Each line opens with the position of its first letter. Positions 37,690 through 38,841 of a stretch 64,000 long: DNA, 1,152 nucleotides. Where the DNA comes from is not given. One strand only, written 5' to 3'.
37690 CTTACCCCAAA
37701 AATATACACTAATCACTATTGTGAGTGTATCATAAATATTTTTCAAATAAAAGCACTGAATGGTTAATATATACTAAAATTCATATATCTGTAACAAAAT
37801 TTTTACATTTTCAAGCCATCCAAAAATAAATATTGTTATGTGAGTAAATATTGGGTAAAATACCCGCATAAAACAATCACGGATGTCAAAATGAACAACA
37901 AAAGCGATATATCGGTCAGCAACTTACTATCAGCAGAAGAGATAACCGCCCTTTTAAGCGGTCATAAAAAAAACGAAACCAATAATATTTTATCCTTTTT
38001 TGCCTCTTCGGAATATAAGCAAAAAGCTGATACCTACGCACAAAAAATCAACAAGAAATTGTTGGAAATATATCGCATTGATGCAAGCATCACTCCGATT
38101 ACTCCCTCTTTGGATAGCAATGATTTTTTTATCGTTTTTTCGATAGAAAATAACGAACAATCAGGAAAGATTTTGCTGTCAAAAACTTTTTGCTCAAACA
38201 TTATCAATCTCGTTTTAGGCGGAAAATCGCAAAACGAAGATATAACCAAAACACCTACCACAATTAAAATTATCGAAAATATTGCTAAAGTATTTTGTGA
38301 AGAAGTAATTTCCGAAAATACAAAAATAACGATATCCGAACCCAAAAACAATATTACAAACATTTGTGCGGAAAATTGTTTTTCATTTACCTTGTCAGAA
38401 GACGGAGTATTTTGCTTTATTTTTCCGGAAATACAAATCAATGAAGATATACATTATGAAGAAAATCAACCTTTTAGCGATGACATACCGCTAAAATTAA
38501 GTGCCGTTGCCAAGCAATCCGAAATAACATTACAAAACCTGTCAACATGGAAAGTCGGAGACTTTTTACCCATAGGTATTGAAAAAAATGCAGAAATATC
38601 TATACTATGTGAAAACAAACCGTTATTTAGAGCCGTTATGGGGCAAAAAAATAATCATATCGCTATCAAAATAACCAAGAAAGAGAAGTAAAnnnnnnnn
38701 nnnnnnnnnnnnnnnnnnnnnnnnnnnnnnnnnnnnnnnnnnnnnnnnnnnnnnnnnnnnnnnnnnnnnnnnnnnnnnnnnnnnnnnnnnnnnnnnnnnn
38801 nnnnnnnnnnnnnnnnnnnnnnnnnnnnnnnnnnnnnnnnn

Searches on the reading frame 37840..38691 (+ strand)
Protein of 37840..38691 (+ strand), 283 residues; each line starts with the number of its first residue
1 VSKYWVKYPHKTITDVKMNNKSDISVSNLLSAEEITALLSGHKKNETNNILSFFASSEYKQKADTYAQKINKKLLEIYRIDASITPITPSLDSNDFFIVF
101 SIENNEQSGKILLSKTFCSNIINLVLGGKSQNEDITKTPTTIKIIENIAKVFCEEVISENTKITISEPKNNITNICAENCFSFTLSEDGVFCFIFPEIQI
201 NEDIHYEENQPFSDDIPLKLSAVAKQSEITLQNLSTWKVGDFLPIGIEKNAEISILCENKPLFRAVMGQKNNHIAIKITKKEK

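Call 84: search_protein_families(library=pfam, proteins=[window:37840-38691:+], max_evalue=0.001)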
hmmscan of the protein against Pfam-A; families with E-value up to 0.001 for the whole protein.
window:37840-38691:+ (283 aa): 1 family
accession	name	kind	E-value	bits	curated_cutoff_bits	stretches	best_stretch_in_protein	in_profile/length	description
PF01052.25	FliMN_C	-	2.7e-15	56.5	23.8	1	214-281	4-71/73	Type III flagellar switch regulator (C-ring) FliN C-term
